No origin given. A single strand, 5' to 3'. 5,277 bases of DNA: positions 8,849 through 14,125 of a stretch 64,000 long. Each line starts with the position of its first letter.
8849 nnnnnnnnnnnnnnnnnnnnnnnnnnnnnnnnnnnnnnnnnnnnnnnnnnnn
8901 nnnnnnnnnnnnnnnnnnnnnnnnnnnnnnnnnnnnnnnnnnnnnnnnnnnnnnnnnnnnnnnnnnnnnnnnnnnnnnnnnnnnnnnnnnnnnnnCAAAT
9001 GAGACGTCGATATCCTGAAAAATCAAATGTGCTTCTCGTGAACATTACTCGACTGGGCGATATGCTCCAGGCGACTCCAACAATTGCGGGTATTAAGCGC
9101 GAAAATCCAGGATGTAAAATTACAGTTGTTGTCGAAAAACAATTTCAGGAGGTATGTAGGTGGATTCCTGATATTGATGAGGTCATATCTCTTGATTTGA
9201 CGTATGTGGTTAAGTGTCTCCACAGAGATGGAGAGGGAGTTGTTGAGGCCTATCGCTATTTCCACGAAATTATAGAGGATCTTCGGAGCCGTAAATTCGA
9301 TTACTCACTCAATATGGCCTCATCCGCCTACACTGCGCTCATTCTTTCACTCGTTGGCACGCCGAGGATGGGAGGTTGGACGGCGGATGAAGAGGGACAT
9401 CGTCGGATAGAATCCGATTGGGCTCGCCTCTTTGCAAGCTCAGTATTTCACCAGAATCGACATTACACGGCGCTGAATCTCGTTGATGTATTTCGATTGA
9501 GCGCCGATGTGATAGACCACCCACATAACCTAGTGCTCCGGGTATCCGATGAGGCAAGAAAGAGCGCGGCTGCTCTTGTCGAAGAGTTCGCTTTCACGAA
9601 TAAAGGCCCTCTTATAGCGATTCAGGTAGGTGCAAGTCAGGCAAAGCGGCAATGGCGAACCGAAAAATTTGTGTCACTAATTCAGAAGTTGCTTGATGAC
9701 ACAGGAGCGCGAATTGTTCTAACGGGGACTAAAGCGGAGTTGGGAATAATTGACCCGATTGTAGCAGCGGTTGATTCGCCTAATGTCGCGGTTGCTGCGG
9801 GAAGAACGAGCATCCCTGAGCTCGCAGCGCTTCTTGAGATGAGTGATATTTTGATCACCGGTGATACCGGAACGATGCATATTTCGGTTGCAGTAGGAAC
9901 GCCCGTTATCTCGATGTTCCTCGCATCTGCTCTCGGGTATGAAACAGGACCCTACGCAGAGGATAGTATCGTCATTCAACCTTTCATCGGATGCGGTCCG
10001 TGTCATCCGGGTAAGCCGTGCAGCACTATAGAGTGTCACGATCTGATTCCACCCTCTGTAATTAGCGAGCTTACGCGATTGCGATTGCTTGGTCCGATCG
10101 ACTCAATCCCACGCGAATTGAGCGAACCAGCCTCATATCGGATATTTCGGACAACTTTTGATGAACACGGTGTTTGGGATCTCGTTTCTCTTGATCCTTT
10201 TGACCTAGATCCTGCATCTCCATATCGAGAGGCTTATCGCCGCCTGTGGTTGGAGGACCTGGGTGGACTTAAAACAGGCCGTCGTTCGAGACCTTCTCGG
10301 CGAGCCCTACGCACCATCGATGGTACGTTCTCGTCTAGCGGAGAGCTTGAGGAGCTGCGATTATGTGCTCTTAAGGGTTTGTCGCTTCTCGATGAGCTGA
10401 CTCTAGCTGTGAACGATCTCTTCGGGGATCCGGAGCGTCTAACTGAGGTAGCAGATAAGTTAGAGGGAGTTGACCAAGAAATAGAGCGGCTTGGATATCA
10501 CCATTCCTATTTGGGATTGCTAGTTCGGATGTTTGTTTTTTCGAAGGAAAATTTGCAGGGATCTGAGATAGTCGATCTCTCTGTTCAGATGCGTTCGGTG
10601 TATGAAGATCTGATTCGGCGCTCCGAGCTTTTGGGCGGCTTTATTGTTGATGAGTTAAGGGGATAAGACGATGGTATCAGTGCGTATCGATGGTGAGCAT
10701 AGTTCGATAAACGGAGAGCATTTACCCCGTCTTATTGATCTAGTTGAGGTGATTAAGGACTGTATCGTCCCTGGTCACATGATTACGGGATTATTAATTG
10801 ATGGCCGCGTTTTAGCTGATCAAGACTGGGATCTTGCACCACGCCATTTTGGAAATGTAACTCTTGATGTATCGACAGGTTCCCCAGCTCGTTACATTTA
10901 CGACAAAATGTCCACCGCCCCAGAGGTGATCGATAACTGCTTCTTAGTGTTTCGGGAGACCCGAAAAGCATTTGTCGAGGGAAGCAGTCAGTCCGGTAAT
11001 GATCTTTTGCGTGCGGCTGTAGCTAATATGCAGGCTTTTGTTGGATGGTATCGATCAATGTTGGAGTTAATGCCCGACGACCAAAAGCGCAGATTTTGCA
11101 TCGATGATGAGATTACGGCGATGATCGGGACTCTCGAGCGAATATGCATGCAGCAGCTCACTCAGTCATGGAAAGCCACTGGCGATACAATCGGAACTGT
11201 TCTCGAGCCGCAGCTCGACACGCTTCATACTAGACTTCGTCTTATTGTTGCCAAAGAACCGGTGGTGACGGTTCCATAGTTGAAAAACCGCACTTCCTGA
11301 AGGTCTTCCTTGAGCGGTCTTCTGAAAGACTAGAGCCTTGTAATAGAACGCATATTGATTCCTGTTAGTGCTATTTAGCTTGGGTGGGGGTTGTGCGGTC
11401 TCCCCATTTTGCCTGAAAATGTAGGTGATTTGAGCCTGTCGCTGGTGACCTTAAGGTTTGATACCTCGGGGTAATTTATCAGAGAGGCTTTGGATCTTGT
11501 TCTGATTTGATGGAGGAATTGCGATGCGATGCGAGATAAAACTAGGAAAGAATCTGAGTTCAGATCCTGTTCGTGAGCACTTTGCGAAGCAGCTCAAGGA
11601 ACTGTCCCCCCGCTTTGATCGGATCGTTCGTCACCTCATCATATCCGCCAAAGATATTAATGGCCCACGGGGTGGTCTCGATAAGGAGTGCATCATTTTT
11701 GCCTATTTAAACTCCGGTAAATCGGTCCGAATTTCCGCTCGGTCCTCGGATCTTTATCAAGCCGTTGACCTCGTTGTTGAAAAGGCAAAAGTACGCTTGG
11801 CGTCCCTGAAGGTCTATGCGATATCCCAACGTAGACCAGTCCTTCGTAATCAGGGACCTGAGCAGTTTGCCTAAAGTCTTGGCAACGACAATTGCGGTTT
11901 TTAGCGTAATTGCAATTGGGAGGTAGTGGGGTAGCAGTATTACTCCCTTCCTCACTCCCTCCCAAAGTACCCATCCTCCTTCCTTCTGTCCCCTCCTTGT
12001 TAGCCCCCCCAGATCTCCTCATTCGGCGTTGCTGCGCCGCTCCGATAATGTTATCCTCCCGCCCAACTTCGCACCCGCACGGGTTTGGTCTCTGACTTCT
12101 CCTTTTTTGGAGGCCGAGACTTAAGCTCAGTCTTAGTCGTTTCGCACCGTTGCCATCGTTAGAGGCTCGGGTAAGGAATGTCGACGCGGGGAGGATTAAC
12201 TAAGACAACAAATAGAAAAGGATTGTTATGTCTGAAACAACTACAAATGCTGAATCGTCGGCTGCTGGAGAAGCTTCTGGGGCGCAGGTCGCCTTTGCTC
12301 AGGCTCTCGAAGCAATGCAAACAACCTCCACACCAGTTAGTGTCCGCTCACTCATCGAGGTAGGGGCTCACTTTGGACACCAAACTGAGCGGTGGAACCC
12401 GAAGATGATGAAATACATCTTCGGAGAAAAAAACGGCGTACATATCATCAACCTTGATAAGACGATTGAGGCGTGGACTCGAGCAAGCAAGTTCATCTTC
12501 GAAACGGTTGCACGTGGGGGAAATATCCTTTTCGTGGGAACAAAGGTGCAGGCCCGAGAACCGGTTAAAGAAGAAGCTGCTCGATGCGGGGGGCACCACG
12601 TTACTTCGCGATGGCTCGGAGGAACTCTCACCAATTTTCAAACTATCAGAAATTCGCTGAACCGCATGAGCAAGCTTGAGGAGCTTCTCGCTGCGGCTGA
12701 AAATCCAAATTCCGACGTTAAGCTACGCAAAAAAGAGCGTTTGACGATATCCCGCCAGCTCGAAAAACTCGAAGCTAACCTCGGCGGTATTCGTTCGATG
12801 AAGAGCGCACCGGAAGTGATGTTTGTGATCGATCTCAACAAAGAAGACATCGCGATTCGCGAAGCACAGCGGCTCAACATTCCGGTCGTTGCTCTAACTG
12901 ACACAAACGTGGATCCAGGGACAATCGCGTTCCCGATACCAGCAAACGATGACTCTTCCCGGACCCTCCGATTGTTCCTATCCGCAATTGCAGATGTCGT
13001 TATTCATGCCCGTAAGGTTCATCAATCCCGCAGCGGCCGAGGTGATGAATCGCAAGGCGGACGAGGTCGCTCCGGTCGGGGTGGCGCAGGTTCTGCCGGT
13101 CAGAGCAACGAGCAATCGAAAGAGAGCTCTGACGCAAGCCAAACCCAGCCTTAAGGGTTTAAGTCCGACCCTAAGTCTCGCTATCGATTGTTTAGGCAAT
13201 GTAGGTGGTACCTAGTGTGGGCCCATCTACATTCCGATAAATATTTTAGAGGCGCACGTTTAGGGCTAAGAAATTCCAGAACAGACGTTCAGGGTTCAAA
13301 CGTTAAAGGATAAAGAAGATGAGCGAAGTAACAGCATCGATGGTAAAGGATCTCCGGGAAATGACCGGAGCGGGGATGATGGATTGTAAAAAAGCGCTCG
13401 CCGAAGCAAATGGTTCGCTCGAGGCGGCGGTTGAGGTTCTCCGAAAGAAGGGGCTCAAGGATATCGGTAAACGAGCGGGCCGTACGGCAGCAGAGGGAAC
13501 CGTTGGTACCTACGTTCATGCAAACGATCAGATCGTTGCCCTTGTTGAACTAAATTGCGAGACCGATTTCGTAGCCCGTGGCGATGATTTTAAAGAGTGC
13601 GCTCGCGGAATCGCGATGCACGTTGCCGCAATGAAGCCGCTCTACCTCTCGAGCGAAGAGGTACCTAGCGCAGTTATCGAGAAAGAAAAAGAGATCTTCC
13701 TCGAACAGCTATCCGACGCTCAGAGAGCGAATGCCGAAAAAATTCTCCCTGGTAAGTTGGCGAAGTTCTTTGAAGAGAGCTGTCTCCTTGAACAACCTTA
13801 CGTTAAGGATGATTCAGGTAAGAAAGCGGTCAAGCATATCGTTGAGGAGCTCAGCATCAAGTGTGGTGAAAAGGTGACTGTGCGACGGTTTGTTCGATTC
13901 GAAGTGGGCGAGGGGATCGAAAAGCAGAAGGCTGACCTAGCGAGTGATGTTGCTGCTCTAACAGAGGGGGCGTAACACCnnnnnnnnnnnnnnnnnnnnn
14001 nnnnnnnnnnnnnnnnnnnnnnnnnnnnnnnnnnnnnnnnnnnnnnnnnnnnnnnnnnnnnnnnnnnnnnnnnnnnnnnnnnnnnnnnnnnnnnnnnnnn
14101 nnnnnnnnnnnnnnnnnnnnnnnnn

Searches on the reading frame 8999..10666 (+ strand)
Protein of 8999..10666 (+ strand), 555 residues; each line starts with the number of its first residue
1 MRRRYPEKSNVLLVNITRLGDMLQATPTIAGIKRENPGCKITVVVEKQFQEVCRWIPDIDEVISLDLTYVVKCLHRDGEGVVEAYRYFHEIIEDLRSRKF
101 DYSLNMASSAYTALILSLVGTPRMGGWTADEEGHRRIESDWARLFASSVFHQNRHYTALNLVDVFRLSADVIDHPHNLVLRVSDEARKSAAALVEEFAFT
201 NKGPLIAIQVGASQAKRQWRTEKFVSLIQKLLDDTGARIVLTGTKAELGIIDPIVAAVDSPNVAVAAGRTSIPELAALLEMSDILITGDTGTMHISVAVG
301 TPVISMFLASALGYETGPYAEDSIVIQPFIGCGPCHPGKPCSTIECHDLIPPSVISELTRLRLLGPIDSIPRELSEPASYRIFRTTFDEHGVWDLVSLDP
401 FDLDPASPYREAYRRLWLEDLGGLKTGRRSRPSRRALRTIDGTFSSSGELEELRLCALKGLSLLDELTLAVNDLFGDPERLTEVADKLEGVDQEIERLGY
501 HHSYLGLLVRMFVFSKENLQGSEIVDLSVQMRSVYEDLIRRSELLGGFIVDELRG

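Call 63: search_protein_families(library=pfam, proteins=[window:8999-10666:+], max_evalue=0.0001)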
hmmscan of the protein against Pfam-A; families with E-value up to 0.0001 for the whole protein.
window:8999-10666:+ (555 aa): 1 family
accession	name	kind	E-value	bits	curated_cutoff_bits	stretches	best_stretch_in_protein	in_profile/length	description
PF01075.23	Glyco_transf_9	-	1.5e-27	96.9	22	1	90-335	3-236/247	Glycosyltransferase family 9 (heptosyltransferase)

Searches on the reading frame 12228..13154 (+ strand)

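Call 63: search_protein_families(library=pfam, proteins=[window:12228-13154:+], max_evalue=0.0001)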
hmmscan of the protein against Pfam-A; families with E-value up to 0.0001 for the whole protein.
window:12228-13154:+ (308 aa): 1 family
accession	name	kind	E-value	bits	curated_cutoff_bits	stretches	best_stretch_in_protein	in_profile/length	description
PF00318.25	Ribosomal_S2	-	1.5e-85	286.3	26.1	1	42-260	1-215/216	Ribosomal protein S2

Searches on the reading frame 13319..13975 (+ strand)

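Call 63: search_protein_families(library=pfam, proteins=[window:13319-13975:+], max_evalue=0.0001)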
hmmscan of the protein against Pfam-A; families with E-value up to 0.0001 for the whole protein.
window:13319-13975:+ (218 aa): 1 family
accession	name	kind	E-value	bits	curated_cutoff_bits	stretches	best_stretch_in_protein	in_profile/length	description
PF00889.24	EF_TS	-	1.3e-35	123.2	27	1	52-198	71-204/204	Elongation factor TS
